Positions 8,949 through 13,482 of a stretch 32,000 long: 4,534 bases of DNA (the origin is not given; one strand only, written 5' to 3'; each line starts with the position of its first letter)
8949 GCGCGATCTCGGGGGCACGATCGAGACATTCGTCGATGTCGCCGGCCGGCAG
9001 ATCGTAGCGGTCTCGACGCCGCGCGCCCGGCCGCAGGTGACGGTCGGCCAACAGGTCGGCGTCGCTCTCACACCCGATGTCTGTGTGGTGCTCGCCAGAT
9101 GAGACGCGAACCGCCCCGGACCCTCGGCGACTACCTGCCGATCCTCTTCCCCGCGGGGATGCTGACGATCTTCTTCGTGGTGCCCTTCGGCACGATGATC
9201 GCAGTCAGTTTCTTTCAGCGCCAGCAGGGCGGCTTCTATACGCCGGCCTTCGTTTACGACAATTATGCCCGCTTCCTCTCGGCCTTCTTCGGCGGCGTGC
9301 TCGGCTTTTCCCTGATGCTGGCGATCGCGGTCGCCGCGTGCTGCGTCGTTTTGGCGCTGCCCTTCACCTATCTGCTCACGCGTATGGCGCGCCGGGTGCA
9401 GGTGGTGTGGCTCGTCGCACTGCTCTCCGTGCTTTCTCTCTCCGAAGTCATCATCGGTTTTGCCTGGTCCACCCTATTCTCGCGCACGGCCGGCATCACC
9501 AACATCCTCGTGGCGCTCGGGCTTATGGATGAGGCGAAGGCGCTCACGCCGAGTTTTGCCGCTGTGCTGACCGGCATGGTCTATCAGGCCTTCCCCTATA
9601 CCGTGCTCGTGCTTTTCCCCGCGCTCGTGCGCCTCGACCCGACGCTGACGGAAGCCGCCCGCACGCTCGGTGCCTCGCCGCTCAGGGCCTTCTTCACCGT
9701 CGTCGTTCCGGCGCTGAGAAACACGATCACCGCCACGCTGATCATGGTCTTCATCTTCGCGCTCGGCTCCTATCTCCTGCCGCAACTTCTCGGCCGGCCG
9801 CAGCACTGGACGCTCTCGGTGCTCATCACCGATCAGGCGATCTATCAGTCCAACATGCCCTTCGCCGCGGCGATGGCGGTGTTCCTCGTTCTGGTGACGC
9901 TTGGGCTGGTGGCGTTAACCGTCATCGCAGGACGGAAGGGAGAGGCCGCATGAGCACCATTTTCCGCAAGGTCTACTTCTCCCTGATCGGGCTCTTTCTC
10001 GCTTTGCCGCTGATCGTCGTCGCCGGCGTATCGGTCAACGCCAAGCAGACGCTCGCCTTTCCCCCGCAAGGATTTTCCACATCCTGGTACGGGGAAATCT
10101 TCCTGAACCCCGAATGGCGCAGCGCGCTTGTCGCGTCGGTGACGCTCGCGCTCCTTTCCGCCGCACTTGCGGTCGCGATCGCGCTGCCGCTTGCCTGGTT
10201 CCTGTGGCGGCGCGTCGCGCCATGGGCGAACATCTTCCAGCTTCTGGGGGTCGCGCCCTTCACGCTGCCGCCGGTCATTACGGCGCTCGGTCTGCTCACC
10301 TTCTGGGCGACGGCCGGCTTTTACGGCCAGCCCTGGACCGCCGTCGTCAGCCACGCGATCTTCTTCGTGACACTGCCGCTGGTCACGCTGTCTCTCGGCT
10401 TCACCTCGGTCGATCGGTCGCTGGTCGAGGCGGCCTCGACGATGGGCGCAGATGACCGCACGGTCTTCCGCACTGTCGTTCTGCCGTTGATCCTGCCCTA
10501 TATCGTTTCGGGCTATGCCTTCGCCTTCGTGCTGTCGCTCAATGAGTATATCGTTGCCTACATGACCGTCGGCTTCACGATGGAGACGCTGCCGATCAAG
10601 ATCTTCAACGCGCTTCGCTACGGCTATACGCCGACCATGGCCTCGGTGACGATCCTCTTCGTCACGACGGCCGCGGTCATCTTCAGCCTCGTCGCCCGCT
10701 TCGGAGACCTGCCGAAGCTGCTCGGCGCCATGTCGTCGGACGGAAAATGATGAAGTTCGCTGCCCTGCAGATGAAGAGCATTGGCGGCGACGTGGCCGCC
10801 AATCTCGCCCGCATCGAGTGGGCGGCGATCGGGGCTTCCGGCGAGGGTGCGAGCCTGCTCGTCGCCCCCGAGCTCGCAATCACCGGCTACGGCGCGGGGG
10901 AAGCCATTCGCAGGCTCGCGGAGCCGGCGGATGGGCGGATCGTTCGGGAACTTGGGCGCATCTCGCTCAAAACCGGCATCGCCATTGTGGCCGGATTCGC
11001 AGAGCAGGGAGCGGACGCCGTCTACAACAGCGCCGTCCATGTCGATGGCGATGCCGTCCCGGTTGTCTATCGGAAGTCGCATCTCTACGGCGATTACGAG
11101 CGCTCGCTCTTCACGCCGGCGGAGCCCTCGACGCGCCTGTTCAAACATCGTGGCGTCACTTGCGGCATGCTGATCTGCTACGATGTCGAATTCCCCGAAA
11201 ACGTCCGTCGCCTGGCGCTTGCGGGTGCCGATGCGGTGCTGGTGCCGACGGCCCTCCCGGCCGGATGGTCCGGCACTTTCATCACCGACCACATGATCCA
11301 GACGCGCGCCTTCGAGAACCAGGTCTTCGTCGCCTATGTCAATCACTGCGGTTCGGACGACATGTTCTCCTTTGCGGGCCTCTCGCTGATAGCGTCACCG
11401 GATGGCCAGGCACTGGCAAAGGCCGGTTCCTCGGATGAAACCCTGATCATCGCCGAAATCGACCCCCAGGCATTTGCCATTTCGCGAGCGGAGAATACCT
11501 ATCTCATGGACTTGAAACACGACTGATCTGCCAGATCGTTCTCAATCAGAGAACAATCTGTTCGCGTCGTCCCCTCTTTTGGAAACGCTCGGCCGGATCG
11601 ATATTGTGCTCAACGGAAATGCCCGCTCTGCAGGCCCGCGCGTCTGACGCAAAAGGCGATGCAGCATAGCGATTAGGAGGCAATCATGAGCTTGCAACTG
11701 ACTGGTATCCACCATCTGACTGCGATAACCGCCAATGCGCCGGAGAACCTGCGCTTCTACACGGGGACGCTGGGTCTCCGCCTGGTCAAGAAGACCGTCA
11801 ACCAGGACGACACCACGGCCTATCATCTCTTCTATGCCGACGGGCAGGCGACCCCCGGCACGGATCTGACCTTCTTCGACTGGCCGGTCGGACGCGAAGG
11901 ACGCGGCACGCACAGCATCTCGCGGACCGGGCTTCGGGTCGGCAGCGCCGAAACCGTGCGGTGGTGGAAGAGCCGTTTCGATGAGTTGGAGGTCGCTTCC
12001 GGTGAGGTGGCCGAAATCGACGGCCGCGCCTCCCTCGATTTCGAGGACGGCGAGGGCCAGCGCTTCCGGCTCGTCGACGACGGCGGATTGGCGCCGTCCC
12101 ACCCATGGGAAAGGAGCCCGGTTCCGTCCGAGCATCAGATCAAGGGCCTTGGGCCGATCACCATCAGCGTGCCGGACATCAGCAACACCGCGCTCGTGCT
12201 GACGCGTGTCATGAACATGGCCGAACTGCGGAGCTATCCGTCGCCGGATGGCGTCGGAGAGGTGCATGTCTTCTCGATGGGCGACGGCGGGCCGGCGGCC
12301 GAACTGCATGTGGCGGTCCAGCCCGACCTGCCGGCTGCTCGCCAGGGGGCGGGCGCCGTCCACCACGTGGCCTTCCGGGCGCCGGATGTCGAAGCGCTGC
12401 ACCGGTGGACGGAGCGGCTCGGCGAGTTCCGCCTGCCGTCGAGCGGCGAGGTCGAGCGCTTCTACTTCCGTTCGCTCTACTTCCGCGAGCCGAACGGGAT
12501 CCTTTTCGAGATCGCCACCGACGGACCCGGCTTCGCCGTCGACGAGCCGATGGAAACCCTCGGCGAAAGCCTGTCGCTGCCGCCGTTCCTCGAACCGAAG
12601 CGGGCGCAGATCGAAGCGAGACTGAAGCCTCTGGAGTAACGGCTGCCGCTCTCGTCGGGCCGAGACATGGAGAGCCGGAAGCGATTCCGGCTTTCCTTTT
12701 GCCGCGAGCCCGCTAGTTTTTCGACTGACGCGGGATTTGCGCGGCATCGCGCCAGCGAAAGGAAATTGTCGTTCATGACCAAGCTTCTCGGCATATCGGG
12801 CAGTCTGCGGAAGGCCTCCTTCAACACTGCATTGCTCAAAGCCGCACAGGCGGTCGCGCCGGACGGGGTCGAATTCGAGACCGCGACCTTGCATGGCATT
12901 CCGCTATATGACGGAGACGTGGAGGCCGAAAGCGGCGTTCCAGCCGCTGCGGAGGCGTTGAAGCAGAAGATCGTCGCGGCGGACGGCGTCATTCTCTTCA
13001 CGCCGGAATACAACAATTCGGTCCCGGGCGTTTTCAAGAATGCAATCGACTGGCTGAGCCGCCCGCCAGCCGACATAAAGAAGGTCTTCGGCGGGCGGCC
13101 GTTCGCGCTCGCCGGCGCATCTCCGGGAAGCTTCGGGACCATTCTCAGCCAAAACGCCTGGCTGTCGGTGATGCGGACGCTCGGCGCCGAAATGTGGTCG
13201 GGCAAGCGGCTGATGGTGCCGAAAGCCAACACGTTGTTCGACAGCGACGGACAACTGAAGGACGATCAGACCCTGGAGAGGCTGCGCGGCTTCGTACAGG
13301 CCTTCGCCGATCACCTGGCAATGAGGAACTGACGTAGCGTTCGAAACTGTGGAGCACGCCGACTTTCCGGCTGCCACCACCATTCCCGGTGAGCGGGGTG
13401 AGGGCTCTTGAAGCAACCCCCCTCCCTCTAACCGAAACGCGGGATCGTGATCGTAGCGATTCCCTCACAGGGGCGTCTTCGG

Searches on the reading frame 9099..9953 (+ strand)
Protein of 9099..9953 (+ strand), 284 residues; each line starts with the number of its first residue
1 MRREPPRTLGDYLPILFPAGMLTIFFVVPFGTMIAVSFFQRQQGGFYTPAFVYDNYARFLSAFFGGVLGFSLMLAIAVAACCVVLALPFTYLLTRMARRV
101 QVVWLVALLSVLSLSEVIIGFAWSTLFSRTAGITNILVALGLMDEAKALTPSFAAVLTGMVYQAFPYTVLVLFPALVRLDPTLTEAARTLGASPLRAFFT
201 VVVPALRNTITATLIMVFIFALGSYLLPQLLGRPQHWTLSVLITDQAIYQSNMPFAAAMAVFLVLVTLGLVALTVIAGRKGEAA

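Call 68: search_protein_families(library=pfam, proteins=[window:9099-9953:+], max_evalue=0.00001)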
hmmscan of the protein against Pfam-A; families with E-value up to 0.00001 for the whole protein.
window:9099-9953:+ (284 aa): 1 family
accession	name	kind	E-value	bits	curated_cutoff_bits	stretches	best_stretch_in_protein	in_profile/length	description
PF00528.27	BPD_transp_1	-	5e-11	43.1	26.4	1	133-274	35-171/184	Binding-protein-dependent transport system inner membrane component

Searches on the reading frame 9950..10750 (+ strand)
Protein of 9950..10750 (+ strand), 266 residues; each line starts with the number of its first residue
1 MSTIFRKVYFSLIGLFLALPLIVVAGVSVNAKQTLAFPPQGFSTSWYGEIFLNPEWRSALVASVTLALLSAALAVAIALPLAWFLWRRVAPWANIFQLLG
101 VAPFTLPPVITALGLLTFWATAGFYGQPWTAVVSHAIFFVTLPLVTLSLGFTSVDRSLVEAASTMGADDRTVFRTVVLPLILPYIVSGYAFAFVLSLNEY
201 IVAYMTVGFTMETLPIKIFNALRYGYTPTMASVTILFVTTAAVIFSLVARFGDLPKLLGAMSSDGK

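Call 68: search_protein_families(library=pfam, proteins=[window:9950-10750:+], max_evalue=0.00001)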
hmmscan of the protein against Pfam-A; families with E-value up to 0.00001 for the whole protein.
window:9950-10750:+ (266 aa): 1 family
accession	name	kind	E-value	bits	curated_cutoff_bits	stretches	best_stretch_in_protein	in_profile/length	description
PF00528.27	BPD_transp_1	-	9.9e-15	55.2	26.4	1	79-250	2-176/184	Binding-protein-dependent transport system inner membrane component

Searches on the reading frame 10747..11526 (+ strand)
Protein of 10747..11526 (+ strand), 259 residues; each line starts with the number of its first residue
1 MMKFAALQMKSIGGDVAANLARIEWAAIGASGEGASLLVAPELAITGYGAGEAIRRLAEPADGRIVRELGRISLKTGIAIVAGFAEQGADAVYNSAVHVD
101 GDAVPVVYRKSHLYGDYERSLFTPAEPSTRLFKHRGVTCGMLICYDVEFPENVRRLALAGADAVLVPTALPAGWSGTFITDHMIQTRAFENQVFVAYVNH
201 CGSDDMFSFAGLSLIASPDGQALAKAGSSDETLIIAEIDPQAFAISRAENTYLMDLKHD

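Call 68: search_protein_families(library=pfam, proteins=[window:10747-11526:+], max_evalue=0.00001)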
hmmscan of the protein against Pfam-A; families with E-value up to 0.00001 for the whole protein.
window:10747-11526:+ (259 aa): 1 family
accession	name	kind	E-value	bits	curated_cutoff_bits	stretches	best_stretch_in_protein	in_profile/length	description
PF00795.27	CN_hydrolase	-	1.2e-45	156.3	23.2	1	5-241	3-249/256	Carbon-nitrogen hydrolase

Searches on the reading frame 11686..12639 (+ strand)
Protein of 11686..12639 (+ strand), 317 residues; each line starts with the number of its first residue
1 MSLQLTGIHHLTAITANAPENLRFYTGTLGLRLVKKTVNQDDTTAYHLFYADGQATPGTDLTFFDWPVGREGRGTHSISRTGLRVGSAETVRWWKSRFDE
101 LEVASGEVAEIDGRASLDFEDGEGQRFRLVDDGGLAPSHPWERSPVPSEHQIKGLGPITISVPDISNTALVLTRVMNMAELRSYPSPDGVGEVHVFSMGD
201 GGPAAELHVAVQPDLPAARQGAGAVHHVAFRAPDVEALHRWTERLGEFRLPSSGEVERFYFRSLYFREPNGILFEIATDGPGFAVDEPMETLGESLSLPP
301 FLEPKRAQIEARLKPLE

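Call 68: search_protein_families(library=pfam, proteins=[window:11686-12639:+], max_evalue=0.00001)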
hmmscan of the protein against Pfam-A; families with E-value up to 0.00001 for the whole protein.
window:11686-12639:+ (317 aa): 2 families
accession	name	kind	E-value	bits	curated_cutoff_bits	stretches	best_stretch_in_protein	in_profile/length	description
PF00903.31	Glyoxalase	-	1.5e-18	67.7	20.6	1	155-276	2-121/121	Glyoxalase/Bleomycin resistance protein/Dioxygenase superfamily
PF13669.12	Glyoxalase_4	-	2e-08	34.9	27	1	158-246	3-90/109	Glyoxalase/Bleomycin resistance protein/Dioxygenase superfamily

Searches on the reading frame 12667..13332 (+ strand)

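Call 68: search_protein_families(library=pfam, proteins=[window:12667-13332:+], max_evalue=0.00001)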
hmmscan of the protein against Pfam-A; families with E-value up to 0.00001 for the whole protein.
window:12667-13332:+ (221 aa): 2 families
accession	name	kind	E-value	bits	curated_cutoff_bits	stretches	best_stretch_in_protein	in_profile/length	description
PF03358.20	FMN_red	-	7.1e-37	126.8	24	1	38-188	1-151/152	NADPH-dependent FMN reductase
PF02525.22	Flavodoxin_2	-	7.8e-08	32.7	27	1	39-132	2-105/198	Flavodoxin-like fold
